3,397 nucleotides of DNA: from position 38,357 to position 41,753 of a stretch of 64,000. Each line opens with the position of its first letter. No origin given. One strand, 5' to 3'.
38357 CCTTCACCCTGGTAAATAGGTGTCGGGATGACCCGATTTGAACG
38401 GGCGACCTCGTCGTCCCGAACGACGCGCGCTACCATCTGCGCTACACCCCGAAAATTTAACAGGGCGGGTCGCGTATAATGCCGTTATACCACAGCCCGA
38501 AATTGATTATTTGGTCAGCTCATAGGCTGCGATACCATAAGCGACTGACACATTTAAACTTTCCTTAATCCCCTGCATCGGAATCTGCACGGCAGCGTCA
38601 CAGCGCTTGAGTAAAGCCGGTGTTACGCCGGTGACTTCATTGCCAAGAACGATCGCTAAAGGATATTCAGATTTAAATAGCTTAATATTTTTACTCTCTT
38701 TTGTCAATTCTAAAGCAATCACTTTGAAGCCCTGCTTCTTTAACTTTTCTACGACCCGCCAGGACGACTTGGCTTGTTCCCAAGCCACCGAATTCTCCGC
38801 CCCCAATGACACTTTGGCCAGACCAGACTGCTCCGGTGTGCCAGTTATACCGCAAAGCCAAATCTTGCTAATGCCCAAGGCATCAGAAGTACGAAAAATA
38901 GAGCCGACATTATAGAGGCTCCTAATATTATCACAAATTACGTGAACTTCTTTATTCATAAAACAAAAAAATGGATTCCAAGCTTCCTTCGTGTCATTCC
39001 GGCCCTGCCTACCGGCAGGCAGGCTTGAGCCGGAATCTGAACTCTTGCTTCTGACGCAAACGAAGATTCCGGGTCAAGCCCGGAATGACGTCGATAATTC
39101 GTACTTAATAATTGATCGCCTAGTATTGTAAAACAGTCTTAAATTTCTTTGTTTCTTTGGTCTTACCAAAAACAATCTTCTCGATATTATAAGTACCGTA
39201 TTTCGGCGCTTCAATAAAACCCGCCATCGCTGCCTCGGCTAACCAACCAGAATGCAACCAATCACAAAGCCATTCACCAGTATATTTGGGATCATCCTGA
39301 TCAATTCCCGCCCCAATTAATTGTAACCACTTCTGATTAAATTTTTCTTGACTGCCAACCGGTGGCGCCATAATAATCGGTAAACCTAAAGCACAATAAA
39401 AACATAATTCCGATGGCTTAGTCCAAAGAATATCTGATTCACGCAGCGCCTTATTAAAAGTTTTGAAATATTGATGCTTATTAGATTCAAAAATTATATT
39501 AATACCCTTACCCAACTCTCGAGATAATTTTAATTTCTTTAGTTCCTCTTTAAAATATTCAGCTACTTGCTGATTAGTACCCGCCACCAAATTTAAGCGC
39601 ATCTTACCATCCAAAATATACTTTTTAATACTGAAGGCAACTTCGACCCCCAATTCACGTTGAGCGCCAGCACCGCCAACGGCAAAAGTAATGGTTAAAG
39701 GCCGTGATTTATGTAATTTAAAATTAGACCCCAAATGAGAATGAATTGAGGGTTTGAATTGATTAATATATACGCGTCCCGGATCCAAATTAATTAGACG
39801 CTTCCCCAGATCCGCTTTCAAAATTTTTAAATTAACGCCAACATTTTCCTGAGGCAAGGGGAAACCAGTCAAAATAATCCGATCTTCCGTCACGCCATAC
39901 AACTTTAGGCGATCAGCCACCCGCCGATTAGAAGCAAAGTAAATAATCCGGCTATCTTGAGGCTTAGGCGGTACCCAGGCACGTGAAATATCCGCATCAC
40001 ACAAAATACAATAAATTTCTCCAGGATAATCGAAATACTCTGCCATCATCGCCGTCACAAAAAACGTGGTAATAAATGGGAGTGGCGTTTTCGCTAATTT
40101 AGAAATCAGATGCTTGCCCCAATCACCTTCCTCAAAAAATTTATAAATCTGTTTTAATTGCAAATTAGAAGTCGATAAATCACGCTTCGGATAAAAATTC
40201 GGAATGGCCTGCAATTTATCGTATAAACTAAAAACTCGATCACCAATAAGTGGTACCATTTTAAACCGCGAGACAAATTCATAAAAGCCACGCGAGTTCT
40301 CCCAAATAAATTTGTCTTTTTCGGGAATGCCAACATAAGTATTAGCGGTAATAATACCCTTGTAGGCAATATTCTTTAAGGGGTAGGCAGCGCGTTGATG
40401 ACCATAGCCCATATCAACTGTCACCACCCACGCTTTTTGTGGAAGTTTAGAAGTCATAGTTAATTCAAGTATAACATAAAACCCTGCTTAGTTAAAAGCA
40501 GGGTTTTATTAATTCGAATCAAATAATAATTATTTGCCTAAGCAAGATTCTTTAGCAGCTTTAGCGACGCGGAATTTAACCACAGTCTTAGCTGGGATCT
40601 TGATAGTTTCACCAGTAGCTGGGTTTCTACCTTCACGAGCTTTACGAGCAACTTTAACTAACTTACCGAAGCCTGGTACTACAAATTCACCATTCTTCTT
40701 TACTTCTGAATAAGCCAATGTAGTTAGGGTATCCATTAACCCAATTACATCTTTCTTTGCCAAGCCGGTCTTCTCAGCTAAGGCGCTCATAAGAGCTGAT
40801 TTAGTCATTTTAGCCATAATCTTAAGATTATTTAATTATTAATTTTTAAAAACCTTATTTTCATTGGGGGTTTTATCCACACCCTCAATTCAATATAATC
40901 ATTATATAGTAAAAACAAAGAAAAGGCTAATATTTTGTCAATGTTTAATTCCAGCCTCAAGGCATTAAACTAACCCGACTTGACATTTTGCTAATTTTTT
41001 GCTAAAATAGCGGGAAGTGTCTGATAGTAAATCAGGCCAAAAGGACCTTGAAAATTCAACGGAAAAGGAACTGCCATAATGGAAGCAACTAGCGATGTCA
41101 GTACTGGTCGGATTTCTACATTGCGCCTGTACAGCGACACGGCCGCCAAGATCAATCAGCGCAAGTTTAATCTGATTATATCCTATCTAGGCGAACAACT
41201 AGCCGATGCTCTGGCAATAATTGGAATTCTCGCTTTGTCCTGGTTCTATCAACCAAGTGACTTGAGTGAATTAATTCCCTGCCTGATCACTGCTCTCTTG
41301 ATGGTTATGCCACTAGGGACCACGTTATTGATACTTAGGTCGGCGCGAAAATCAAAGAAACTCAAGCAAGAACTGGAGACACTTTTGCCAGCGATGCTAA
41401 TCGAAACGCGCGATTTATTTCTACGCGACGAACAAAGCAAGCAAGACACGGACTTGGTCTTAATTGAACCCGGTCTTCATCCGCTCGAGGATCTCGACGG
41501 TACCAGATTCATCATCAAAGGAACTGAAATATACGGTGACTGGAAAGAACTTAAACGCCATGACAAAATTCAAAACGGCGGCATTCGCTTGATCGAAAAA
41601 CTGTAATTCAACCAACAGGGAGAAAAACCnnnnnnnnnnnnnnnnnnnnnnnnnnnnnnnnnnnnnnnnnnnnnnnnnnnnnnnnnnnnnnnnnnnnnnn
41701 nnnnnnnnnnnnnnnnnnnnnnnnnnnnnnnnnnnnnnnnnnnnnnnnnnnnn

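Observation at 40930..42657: Plus-strand, GC-richer operon of three tandem paralogous 2-TM proteins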

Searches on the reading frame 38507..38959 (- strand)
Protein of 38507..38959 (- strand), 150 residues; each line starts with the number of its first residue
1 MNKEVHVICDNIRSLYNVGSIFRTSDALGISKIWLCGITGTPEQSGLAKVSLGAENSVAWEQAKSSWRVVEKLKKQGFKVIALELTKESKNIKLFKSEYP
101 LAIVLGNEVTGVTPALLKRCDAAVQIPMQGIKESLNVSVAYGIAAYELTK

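Call 52: search_protein_families(library=pfam, proteins=[window:38507-38959:-], max_evalue=0.00001)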
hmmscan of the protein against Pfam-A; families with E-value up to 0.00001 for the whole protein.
window:38507-38959:- (150 aa): 1 family
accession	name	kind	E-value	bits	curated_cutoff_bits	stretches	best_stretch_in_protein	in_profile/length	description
PF00588.24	SpoU_methylase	-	3.1e-35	121.8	29.7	1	5-146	2-142/142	SpoU rRNA Methylase family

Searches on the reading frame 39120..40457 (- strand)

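Call 8: search_protein_families(library=pfam, proteins=[window:39120-40457:-], max_evalue=1)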
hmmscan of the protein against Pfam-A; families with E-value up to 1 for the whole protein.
window:39120-40457:- (445 aa): 1 family
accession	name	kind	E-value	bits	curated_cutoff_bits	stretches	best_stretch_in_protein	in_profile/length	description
PF22053.2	DUF6938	-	5.2e-14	52.9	27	1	249-375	33-176/236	Domain of unknown function (DUF6938)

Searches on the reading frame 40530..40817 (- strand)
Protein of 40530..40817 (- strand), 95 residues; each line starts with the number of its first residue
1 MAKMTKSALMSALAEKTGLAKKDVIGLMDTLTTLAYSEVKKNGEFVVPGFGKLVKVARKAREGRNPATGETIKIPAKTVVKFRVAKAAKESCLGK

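Call 8: search_protein_families(library=pfam, proteins=[window:40530-40817:-], max_evalue=1)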
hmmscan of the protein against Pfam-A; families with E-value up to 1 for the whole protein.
window:40530-40817:- (95 aa): 2 families
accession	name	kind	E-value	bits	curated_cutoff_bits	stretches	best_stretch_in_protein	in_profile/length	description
PF00216.26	Bac_DNA_binding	-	4.5e-26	91.4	22.4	1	4-91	1-88/90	Bacterial DNA-binding protein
PF18291.6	HU-HIG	-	0.023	15.2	26.2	1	4-92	32-118/125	HU domain fused to wHTH, Ig, or Glycine-rich motif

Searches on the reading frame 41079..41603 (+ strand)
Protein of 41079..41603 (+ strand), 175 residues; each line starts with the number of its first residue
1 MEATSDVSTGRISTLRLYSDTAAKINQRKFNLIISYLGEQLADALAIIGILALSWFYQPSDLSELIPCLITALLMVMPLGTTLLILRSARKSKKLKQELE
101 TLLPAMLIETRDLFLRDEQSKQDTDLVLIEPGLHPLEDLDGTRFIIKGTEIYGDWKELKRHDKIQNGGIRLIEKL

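Call 8: search_protein_families(library=pfam, proteins=[window:41079-41603:+], max_evalue=1)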
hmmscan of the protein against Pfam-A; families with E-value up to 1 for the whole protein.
window:41079-41603:+ (175 aa): 0 families

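Call 10: search_protein_families(library=ncbifam, proteins=[window:41079-41603:+], max_evalue=1)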
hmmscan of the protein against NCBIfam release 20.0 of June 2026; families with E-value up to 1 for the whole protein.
window:41079-41603:+ (175 aa): 0 families

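Call 11: search_protein_families(library=phrogs, proteins=[window:41079-41603:+], max_evalue=1)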
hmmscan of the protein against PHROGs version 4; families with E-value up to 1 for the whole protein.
window:41079-41603:+ (175 aa): 0 families

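Call 19: search_solved_structures(query=A1, max_evalue=10)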
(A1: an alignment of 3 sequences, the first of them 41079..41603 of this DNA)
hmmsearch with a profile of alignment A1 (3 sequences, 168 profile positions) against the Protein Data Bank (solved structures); distinct sequences matched with E-value up to 10: 2.
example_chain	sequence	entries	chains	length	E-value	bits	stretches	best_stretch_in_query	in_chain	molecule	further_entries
7xxh_R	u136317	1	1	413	0.22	14.6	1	13-153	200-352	P2Y purinoceptor 1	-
8wjx_R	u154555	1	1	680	0.28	14.3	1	13-153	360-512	Soluble cytochrome b562,P2Y purinoceptor 1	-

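Call 20: search_protein_families(library=padloc, proteins=[window:41079-41603:+], max_evalue=1)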
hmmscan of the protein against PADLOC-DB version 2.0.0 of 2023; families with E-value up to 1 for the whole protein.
window:41079-41603:+ (175 aa): 0 families

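Call 21: search_protein_representatives(alignment_id=A1)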
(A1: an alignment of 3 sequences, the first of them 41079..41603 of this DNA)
Query: 3 sequences, 168 profile positions. Proteins with E-value up to 0.001 (for the whole library): 6; up to 1e-10: 4; up to 1e-30: 3. The best 6 are listed.
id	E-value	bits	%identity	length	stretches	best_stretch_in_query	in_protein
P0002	5.4e-76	270.4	-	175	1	1-168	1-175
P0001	6.6e-58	211.6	-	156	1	1-166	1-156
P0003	3.0e-47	176.9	-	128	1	2-117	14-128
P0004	5.7e-11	58.8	-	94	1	75-154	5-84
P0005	3.2e-06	43.4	-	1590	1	14-51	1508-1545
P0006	5.5e-04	36.1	-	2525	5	116-154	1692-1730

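Call 23: find_encoding_contigs(protein=P0004, flank=10000)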
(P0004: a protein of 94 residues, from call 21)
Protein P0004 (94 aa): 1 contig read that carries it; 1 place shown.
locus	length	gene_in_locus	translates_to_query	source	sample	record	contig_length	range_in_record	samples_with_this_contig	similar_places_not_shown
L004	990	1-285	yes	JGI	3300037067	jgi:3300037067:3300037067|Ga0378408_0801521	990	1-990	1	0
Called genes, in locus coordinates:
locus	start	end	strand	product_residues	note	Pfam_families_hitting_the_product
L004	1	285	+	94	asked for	?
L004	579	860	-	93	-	-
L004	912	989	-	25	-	?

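Call 29: find_encoding_contigs(protein=P0002, flank=3000, max_places=10)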
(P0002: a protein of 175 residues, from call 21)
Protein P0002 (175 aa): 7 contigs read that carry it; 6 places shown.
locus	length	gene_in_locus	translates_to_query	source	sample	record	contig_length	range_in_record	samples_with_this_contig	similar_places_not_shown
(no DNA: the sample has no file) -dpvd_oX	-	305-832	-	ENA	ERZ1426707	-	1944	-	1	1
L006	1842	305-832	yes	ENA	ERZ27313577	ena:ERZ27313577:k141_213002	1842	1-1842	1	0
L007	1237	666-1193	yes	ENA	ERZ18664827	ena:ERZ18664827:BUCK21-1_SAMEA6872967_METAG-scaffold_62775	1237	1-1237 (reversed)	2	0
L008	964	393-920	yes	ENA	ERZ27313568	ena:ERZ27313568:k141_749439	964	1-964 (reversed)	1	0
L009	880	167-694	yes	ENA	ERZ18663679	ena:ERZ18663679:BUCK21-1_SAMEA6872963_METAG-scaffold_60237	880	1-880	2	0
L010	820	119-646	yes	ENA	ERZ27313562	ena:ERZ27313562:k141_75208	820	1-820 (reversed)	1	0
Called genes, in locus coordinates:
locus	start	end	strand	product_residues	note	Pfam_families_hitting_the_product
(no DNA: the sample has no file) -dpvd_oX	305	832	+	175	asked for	-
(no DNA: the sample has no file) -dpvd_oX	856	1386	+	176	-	-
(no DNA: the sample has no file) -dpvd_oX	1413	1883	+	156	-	-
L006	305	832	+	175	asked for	-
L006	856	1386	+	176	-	-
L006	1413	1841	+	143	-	?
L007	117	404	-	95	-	PF00216:Bac_DNA_binding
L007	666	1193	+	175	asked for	-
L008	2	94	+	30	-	?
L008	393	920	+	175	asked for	-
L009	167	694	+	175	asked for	-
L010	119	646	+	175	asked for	-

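Call 89: search_dna_similar(query=window:41079-41603:+, collection=phages, mode=protein, max_evalue=0.1, max_rows=5)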
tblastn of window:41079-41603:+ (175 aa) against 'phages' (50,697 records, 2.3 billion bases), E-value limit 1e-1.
No match.

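Call 90: search_dna_similar(query=window:41079-41603:+, collection=plasmids, mode=protein, max_evalue=0.1, max_rows=5)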
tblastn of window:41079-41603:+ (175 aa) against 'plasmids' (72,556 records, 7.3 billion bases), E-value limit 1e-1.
No match.

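Call 91: find_related_loci(query=window:41079-41603:+, collection=viral_contigs, flank=5000)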
Query window:41079-41603:+ (175 aa) in viral_contigs; peptide patterns used: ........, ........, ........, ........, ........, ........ (x = any residue, [..] = any of these).
18 stretches matched a pattern, but none encodes a relative of the query by tblastn (E <= 1e-3).

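Call 92: find_related_loci(query=P0004, collection=viral_contigs, flank=5000)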
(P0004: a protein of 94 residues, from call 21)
Query P0004 (94 aa) in viral_contigs; peptide patterns used: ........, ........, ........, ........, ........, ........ (x = any residue, [..] = any of these).
33 stretches matched a pattern, but none encodes a relative of the query by tblastn (E <= 1e-3).

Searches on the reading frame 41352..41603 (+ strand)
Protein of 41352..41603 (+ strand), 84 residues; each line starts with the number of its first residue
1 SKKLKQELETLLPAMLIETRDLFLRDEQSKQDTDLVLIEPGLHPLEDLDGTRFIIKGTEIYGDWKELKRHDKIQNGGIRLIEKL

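Call 50: search_solved_structures(query=A4, max_evalue=10)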
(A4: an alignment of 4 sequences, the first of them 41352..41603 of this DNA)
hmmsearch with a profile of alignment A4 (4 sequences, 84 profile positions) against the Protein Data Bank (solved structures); distinct sequences matched with E-value up to 10: 0.

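Call 51: search_protein_families(library=pfam, alignment_id=A4, max_evalue=10)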
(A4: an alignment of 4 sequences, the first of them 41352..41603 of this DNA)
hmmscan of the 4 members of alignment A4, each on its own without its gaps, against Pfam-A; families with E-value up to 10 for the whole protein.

A. member 1, window:41352-41603:+ (84 aa): 0 families

B. families by the number of members that match (of 4 scanned): 1 family
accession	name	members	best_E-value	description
PF16955.11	OFeT_1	1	0.17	Ferrous iron uptake permease, iron-lead transporter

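Call 53: predict_structure(alignment_id=A4)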
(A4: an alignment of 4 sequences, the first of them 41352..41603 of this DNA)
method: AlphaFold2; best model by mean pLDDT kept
length: 84 residues; sequences in the alignment: 4
mean_pLDDT: 80.8   pTM: 0.68
mean pLDDT of the five models: 80.8, 76.6, 76.3, 67.4, 63.3
residues with pLDDT >= 90: 14; 70-90: 57; 50-70: 13; < 50: 0
segments of 3 or more residues with pLDDT < 50: none
pLDDT, mean of each block of 10 residues (from residue 1): 75 86 73 75 90 89 86 73 79
secondary structure, 60 per line:
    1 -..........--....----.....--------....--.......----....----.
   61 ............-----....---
elements in order: H2-11 E14-17 E22-26 E35-38 E41-47 E52-55 E60-63 H64-72 E78-81

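Call 61: fold_search(model_id=the predicted structure, library=pdb)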
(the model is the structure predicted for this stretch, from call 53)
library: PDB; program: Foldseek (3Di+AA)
matches with E <= 10: 218; with E <= 0.001: 0
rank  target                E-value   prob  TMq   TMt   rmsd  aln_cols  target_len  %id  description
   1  8x5v_A                4.0e-01  0.51  0.36  0.05   4.7        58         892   17  BlCas9-sgRNA-target DNA complex (released 2024-07-10)
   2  2dm0_MODEL_1_A        6.3e-01  0.08  0.22  0.17  14.0        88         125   12  Solution structure of the SH2 domain of human Tyrosine-protein kinase TXK (released 2006-10-20)
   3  1ywp                  6.7e-01  0.18  0.30  0.37   6.0        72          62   10  Phospholipase Cgamma1 SH3 (released 2005-08-16)
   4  3h41                  8.2e-01  0.41  0.41  0.15   5.8        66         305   14  CRYSTAL STRUCTURE OF A NLPC/P60 FAMILY PROTEIN (BCE_2878) FROM BACILLUS CEREUS ATCC 10987 AT 1.79 A RESOLUTION (released 2009-05-05)
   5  1y0m                  8.2e-01  0.16  0.31  0.38   6.0        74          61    9  Crystal structure of of the SH3 domain of phospholipase C Gamma-1 (released 2006-02-21)
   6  1vyu_B                9.9e-01  0.18  0.37  0.15  11.3       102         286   15  Beta3 subunit of Voltage-gated Ca2+-channel (released 2004-06-15)
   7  1ynz                  9.9e-01  0.15  0.30  0.39   4.8        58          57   19  SH3 domain of yeast Pin3 (released 2006-05-30)
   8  2m9u_MODEL_1_A        1.1e+00  0.10  0.25  0.24   7.4        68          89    9  Solution NMR structure of the C-terminal domain (CTD) of Moloney murine leukemia virus integrase, Northeast St (released 2013-12-18)
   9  7yqe_B                1.1e+00  0.06  0.23  0.14  13.1        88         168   16  Structure of human SRC regulatory domains in complex with the C-terminal PRRP motifs of GPR54. (released 2023-08-16)
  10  6rwo_D                1.1e+00  0.12  0.29  0.16   6.7        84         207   10  SIVrcm intasome (Q148H/G140S) in complex with bictegravir (released 2020-02-05)
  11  1a1a_B                1.1e+00  0.06  0.20  0.17  11.5        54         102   15  C-SRC (SH2 DOMAIN WITH C188A MUTATION) COMPLEXED WITH ACE-FORMYL PHOSPHOTYR-GLU-(N,N-DIPENTYL AMINE) (released 1998-04-08)
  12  8usy_B                1.2e+00  0.14  0.31  0.16   6.6        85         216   10  HIV-1 Integrase F185H N222K Complexed with Allosteric Inhibitor BI-D (released 2025-03-19)
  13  1ex4_B                1.4e+00  0.13  0.33  0.17   6.3        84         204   13  HIV-1 INTEGRASE CATALYTIC CORE AND C-TERMINAL DOMAIN (released 2000-06-07)
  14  1lck_A                1.4e+00  0.06  0.20  0.12  11.4        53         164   13  SH3-SH2 DOMAIN FRAGMENT OF HUMAN P56-LCK TYROSINE KINASE COMPLEXED WITH THE 10 RESIDUE SYNTHETIC PHOSPHOTYROSYL PEPTID (released 1995-10-15)
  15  1a81_E                1.6e+00  0.06  0.23  0.13  11.3        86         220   13  CRYSTAL STRUCTURE OF THE TANDEM SH2 DOMAIN OF THE SYK KINASE BOUND TO A DUALLY TYROSINE-PHOSPHORYLATED ITAM (released 1998-10-21)
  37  6sqx_B                2.9e+00  0.08  0.32  0.08   8.3        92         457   12  Insights into a novel NlpC/P60 Endopeptidase from Photobacterium damselae subsp. piscicida (released 2020-09-30)
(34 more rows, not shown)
